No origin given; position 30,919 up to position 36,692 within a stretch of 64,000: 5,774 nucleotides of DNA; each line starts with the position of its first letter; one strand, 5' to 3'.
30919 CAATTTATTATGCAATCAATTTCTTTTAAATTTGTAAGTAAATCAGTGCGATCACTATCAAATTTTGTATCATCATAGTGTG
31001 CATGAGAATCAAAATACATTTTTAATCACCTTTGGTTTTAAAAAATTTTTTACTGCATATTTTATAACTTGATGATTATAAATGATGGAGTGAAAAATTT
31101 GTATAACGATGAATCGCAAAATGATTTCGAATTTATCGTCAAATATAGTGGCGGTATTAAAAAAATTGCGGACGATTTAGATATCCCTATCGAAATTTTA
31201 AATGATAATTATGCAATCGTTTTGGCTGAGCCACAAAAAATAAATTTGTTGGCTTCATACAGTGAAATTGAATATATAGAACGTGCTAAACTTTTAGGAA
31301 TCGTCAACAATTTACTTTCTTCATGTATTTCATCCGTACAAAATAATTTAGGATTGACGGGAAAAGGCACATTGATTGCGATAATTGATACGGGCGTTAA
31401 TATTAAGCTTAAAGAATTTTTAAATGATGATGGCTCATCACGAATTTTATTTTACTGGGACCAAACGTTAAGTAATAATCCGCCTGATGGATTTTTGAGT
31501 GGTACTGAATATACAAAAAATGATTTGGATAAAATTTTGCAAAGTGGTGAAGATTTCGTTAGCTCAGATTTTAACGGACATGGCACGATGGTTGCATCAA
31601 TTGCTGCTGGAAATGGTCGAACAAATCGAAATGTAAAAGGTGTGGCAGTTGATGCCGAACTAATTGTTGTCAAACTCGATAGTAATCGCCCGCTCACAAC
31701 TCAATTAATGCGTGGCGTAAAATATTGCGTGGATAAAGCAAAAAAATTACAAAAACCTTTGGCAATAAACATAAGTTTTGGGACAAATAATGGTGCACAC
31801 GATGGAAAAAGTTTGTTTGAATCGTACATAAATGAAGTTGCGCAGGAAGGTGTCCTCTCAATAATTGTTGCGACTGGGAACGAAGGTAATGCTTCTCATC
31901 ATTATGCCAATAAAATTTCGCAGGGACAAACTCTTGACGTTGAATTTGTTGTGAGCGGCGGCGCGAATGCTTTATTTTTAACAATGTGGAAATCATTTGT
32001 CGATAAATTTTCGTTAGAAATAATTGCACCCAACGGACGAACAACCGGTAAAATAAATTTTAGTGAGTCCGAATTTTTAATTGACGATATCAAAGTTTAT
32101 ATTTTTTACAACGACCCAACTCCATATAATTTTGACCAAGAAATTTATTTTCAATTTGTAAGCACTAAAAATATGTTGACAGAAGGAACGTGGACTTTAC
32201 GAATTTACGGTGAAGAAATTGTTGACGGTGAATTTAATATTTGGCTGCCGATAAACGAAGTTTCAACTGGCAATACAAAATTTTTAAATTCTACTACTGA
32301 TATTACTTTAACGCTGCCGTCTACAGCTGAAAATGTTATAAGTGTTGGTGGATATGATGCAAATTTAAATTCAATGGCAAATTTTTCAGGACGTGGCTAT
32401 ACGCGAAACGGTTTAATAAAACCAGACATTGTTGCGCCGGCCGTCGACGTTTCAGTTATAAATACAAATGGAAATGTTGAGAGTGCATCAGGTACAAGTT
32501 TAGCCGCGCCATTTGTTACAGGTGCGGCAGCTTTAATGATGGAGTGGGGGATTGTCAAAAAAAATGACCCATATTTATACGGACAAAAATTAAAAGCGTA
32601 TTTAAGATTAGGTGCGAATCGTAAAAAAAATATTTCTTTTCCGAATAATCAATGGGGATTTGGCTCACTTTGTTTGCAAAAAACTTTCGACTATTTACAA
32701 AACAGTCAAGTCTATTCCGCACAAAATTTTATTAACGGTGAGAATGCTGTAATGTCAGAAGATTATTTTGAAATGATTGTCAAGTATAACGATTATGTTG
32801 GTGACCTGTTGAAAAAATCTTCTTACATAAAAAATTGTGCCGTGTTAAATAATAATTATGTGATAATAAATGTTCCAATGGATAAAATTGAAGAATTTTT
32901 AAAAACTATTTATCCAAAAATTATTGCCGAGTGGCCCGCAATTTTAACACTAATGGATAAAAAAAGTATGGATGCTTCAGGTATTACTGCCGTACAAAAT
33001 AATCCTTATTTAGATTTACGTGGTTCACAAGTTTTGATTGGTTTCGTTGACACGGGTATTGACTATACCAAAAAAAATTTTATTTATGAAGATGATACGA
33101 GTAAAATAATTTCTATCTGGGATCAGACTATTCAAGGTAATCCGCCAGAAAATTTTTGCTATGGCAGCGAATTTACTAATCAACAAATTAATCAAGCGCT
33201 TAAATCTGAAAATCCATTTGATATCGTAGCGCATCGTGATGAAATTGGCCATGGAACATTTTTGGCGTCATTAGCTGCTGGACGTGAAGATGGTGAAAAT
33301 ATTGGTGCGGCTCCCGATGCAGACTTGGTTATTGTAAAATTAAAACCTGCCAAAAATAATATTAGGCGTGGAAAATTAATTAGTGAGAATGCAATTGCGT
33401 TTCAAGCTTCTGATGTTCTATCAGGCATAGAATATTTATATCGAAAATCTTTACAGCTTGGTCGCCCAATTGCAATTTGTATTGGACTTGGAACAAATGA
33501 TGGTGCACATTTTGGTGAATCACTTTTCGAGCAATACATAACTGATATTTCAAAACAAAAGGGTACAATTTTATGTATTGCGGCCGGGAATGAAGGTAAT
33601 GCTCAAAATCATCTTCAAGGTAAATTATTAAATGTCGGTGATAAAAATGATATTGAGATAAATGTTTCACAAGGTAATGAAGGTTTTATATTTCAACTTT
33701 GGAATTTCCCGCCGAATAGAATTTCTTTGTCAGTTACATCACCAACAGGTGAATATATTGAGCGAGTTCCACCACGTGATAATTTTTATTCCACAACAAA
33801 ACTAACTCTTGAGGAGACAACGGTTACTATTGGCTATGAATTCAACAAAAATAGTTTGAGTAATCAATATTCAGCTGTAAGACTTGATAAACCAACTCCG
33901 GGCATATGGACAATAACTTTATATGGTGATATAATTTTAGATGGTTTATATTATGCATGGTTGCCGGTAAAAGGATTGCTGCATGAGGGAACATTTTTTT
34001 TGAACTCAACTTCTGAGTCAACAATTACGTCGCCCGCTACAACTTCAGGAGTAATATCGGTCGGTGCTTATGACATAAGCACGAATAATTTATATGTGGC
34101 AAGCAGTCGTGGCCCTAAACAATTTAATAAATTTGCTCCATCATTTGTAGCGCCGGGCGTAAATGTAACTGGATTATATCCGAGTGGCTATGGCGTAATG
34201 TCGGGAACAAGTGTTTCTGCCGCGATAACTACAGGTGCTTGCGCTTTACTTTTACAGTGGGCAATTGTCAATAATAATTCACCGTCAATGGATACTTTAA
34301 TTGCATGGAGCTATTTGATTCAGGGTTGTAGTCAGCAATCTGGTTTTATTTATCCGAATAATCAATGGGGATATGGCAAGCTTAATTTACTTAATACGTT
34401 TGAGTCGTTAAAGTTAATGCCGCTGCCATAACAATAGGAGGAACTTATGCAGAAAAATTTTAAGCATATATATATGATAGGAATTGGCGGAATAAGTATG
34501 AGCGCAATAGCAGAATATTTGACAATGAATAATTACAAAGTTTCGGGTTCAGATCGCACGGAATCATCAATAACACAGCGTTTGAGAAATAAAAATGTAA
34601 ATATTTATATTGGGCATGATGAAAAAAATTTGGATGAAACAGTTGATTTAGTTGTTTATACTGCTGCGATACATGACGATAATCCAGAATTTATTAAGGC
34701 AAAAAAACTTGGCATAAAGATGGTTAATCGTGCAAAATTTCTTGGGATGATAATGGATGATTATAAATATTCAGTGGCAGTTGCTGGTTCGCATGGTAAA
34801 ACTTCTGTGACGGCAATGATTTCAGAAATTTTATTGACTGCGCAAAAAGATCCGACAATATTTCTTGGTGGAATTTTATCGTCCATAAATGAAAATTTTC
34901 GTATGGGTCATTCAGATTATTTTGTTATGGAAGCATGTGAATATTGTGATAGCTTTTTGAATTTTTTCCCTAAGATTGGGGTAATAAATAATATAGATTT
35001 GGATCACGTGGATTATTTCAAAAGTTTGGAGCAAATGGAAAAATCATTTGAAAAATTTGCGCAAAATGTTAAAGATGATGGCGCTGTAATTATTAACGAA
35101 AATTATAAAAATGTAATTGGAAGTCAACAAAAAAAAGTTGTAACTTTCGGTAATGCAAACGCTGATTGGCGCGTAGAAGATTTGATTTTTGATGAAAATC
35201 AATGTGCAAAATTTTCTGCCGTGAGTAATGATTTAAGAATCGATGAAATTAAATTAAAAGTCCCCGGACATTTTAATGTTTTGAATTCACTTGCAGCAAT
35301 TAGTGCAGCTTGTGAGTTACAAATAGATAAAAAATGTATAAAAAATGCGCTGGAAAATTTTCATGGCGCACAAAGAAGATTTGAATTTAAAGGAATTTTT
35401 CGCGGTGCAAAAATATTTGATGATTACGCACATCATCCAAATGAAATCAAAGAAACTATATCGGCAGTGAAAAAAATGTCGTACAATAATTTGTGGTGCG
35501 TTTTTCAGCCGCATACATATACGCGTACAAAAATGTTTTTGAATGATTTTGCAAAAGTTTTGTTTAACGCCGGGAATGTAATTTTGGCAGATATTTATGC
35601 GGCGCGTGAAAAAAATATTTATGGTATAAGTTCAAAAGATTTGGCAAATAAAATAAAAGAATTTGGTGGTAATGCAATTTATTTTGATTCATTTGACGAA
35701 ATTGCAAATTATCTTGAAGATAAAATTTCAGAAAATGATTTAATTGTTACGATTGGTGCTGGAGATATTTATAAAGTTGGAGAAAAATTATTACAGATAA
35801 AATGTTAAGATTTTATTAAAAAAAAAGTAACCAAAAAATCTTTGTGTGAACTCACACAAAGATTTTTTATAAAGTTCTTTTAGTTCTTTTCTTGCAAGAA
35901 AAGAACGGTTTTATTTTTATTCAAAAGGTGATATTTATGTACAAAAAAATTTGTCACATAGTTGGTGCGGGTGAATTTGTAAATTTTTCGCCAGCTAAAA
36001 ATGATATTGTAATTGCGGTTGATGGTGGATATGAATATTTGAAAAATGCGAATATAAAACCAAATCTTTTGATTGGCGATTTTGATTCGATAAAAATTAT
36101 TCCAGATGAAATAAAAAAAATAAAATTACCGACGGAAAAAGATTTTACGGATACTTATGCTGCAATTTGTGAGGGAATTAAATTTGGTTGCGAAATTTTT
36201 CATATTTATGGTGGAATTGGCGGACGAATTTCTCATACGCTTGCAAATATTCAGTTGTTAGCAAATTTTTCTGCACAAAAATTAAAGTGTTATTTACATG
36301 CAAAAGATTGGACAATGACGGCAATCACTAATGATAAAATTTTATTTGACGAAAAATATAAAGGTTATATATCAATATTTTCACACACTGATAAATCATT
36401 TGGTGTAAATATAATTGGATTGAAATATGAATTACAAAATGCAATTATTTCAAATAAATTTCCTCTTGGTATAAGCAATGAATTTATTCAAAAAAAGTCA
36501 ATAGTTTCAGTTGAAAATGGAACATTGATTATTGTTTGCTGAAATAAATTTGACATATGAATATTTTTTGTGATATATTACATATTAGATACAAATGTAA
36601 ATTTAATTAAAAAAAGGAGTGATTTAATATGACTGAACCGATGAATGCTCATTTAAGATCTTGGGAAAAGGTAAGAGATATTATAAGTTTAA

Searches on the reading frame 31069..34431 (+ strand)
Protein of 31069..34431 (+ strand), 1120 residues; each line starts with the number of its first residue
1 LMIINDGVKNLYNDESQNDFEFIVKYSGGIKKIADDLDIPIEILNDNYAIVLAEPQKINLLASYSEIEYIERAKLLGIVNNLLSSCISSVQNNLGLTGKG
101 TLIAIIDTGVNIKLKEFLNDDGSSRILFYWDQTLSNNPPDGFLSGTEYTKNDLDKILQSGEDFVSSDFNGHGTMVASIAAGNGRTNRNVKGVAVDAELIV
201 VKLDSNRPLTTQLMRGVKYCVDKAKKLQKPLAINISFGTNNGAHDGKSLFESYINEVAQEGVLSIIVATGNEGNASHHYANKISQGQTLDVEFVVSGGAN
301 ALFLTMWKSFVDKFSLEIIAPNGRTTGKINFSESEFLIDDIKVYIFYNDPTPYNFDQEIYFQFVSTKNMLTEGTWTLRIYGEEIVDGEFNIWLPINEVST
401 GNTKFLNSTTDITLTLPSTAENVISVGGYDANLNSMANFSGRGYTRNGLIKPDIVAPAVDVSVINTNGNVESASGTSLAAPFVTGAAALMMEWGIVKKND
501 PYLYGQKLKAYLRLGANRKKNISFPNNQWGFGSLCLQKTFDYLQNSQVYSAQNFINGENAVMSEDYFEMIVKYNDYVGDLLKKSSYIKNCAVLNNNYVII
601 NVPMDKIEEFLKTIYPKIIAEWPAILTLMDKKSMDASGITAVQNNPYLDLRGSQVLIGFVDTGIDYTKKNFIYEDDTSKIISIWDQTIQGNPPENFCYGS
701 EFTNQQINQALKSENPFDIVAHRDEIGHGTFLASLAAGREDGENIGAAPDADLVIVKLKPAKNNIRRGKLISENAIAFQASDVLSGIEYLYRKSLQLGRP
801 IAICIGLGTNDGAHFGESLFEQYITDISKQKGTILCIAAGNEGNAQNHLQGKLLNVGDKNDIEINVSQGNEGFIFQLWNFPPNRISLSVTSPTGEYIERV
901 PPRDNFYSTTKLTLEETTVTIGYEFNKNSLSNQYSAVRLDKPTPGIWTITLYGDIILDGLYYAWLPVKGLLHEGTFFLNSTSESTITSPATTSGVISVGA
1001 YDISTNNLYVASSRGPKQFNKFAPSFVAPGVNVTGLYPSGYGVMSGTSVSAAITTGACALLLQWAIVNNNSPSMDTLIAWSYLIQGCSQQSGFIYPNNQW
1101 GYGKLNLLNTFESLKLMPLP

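Call 31: search_protein_families(library=pfam, proteins=[window:31069-34431:+], max_evalue=0.001)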
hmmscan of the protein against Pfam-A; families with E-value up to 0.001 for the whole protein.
window:31069-34431:+ (1120 aa): 2 families
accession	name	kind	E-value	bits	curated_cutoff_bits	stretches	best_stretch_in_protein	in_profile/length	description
PF00082.27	Peptidase_S8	-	4.7e-62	210.3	21.8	4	98-280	1-165/288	Subtilase family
PF18425.6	CspB_prodomain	-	4.2e-18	65.5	25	1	13-74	28-89/89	Csp protease B prodomain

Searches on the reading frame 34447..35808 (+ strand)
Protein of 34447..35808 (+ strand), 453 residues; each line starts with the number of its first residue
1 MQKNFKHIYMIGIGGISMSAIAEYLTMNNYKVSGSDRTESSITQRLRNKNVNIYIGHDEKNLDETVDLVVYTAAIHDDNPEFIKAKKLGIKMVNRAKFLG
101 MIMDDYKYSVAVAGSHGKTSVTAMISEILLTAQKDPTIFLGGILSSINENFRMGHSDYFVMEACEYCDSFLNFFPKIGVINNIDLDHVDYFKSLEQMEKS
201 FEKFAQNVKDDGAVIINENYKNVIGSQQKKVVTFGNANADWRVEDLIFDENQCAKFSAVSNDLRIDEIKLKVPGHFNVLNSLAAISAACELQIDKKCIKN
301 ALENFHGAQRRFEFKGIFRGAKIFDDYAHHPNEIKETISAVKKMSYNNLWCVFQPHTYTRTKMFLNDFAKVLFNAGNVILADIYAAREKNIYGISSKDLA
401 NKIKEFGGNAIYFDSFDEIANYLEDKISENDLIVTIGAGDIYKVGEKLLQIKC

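Call 70: search_protein_families(library=pfam, proteins=[window:34447-35808:+], max_evalue=0.001)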
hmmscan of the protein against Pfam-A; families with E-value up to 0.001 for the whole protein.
window:34447-35808:+ (453 aa): 3 families
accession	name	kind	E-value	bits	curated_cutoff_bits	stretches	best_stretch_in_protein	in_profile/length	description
PF08245.18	Mur_ligase_M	-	1.1e-27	97.7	24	1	112-288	1-200/200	Mur ligase middle domain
PF01225.30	Mur_ligase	-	1.3e-26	93.2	21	1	7-106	1-94/95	Mur ligase family, catalytic domain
PF02875.26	Mur_ligase_C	-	3.5e-19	70.3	28.4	1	310-439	1-127/127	Mur ligase, glutamate ligase domain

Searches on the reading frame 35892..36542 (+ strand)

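Call 70: search_protein_families(library=pfam, proteins=[window:35892-36542:+], max_evalue=0.001)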
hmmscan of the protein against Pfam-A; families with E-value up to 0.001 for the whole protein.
window:35892-36542:+ (216 aa): 2 families
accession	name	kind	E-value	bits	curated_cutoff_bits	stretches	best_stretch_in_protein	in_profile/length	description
PF04263.21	TPK_catalytic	-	4.7e-21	75.3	30.7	1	36-135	7-113/113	Thiamin pyrophosphokinase, catalytic domain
PF04265.19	TPK_B1_binding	-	3.1e-12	46.4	22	1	154-212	8-67/67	Thiamin pyrophosphokinase, vitamin B1 binding domain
